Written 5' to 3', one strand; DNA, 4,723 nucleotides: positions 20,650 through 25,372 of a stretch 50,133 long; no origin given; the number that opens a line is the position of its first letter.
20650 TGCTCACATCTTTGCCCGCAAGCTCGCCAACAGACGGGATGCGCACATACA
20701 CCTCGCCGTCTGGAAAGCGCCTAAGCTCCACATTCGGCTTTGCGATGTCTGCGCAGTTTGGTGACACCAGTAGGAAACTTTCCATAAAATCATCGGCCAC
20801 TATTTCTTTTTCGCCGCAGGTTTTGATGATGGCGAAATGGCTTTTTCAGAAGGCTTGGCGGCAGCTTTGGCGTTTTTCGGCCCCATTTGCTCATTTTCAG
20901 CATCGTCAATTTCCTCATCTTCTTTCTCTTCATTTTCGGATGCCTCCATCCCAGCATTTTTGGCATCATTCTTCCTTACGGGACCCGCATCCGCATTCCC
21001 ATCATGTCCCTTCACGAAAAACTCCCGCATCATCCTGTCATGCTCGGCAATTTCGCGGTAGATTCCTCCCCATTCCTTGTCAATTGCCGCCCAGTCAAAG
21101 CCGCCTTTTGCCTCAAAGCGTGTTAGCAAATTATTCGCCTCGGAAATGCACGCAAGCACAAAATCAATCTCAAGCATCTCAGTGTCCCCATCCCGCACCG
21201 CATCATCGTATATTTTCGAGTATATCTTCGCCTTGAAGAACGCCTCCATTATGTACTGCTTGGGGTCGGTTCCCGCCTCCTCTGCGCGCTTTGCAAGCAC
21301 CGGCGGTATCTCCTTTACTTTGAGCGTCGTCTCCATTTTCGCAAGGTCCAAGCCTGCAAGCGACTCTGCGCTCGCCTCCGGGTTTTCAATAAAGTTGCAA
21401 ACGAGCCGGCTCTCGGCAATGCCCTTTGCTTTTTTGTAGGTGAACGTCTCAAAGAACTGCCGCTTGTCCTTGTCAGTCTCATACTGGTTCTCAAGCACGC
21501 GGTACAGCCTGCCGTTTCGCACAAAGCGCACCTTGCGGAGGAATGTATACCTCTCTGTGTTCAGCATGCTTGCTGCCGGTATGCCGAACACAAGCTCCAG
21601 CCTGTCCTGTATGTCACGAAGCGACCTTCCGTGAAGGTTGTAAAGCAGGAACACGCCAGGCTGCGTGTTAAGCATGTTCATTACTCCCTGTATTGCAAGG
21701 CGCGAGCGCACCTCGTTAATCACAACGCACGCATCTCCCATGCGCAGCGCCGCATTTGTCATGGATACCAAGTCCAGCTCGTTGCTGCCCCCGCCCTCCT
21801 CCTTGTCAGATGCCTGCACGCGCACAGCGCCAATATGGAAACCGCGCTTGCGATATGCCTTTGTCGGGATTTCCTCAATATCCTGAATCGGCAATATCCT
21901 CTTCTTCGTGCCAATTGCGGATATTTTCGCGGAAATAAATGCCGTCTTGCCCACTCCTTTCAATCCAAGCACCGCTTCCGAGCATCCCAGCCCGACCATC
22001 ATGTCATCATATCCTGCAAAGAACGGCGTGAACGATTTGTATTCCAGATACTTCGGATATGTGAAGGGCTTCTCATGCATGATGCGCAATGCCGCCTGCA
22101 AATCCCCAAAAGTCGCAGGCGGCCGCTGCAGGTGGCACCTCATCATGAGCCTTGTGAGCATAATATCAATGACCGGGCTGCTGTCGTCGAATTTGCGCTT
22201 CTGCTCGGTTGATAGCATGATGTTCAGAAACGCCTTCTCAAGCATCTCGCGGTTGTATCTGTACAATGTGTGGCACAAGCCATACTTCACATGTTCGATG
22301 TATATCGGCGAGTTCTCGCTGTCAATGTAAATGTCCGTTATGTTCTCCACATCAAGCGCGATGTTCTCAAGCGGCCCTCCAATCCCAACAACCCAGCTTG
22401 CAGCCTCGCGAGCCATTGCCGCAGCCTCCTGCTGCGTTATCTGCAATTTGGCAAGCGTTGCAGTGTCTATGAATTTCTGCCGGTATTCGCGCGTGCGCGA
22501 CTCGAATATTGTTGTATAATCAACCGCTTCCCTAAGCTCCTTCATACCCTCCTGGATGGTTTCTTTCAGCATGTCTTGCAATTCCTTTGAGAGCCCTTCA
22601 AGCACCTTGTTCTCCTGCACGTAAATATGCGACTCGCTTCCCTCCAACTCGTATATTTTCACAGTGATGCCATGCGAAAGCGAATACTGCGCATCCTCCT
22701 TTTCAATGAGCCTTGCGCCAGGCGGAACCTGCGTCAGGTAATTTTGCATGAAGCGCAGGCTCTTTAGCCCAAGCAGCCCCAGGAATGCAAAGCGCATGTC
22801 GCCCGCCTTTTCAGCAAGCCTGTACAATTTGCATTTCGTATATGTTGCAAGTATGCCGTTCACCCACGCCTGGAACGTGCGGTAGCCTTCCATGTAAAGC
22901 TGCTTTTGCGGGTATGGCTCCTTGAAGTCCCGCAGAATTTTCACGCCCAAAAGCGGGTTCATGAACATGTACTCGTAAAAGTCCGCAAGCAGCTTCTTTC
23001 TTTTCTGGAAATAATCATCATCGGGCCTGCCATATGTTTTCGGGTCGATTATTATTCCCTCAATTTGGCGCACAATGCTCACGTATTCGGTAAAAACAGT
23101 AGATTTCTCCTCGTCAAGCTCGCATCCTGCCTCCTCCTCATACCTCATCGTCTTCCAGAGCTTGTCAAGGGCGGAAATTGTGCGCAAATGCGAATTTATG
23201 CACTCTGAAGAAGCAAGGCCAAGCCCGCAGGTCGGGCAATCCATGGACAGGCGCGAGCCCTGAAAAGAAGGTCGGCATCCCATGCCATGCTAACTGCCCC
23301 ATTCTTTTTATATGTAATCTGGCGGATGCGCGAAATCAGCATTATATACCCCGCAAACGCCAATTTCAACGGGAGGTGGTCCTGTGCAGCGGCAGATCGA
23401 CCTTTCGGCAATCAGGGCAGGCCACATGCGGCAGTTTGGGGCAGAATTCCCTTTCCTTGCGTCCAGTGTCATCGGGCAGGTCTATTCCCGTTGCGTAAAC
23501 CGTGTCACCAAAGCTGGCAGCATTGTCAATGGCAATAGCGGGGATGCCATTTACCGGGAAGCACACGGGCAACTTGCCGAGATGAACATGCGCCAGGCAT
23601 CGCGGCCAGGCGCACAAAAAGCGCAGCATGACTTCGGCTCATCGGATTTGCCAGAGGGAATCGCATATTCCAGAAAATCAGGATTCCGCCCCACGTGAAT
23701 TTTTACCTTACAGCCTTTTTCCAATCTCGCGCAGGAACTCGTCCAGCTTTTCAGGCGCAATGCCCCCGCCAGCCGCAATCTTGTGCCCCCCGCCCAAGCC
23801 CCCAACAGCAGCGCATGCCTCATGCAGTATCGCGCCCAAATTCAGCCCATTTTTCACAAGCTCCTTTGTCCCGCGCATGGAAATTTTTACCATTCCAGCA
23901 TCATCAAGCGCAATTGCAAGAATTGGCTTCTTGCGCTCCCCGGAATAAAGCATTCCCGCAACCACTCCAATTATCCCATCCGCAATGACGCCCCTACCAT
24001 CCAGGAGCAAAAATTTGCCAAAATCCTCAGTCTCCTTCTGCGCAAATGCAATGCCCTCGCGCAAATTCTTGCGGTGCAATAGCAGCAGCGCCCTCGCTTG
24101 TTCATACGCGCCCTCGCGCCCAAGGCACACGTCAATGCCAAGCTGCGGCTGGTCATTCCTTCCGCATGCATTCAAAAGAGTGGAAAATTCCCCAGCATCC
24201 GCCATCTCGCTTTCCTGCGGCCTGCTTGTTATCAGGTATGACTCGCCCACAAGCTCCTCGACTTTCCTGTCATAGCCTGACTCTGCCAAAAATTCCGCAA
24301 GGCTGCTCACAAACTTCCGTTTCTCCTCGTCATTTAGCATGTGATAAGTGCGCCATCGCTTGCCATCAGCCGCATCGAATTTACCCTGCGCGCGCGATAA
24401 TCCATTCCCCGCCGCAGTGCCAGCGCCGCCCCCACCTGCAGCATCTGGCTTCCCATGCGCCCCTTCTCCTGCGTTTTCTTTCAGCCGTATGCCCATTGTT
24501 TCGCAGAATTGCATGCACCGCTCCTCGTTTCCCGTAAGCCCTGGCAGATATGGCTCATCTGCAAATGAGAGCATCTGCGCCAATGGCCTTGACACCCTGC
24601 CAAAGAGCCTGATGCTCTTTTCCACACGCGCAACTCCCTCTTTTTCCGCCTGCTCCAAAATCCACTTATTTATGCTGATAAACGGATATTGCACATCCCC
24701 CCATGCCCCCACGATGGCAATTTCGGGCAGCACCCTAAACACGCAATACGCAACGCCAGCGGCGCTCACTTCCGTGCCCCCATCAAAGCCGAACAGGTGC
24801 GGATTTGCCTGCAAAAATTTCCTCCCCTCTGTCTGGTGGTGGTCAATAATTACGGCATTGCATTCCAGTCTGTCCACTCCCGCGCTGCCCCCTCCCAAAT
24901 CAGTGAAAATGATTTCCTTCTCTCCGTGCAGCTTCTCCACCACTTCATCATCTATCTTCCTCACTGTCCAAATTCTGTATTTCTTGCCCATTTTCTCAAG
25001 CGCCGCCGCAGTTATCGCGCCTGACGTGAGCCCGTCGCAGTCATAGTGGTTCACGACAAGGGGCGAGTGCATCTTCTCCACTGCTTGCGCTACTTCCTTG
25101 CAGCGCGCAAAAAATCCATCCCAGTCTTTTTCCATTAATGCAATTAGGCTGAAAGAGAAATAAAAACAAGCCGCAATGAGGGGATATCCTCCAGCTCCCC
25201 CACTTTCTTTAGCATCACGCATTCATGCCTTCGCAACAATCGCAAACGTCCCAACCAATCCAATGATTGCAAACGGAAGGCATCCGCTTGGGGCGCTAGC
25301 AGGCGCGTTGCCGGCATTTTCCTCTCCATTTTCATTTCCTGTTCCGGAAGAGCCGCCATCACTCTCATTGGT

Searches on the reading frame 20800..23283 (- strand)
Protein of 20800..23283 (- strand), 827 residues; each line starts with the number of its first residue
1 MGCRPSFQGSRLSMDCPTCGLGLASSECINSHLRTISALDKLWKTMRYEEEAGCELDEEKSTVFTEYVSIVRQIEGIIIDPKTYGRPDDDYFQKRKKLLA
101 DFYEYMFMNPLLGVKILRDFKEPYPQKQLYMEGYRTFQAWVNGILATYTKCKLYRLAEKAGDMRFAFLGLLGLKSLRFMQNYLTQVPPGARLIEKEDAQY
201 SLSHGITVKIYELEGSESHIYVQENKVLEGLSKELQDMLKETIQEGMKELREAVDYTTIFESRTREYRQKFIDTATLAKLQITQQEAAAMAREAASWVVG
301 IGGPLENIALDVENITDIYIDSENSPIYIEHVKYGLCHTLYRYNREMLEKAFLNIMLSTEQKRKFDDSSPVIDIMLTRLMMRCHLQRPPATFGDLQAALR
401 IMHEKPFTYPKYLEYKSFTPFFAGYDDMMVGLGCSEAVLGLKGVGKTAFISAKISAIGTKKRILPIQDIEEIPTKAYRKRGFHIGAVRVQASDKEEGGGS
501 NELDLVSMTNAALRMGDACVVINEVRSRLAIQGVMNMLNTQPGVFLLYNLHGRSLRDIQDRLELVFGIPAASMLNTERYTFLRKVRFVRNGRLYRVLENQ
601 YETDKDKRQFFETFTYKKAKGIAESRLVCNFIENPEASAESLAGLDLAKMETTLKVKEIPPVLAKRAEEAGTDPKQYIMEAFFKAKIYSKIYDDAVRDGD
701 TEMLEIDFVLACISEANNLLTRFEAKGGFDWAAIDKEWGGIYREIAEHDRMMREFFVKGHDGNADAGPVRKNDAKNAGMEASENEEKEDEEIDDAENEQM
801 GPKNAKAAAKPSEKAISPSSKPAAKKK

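Call 13: search_protein_families(library=ncbifam, proteins=[window:20800-23283:-], max_evalue=0.001)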
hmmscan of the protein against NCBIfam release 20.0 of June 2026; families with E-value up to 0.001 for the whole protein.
window:20800-23283:- (827 aa): 3 families
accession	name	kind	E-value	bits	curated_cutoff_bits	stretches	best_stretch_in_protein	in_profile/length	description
TIGR03819.1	heli_sec_ATPase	hypoth_equivalog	2.8e-17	62.9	373.15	1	279-563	30-298/340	TadA family conjugal transfer-associated ATPase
NF058587.1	archaellum_moto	equivalog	1.5e-14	53.7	550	1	226-615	75-450/527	archaellum flagellar ATPase motor FlaI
TIGR02788.1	VirB11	equivalog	9.9e-09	34.6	249.95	1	438-543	149-245/308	P-type DNA transfer ATPase VirB11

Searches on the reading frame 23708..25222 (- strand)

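Call 13: search_protein_families(library=ncbifam, proteins=[window:23708-25222:-], max_evalue=0.001)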
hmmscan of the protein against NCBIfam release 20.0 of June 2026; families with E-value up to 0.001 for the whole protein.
window:23708-25222:- (504 aa): 6 families
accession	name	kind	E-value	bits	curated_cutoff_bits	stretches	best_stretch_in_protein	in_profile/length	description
NF053576.1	RecJ_archaeal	equivalog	2.1e-121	405.9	360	2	282-501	221-446/452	RecJ family nuclease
NF053575.1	GAN_nuclease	exception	1e-65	222.2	850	2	36-242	5-235/467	GINS-associated RecJ family nuclease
NF040701.1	RecJ_Meth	equivalog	1e-63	215.7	550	2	285-503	222-448/449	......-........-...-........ exonuclease RecJ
TIGR00644.1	recJ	equivalog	1.2e-17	63.5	396.9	2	349-502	266-420/546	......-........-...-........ exonuclease RecJ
NF008290.0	PRK11070.1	equivalog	0.00011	20.9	900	0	44-117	64-147/577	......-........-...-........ exonuclease RecJ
NF053566.1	SSO0295_fam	equivalog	0.00038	19.5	350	1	185-245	120-179/334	SSO0295 family DNA-binding domain-containing protein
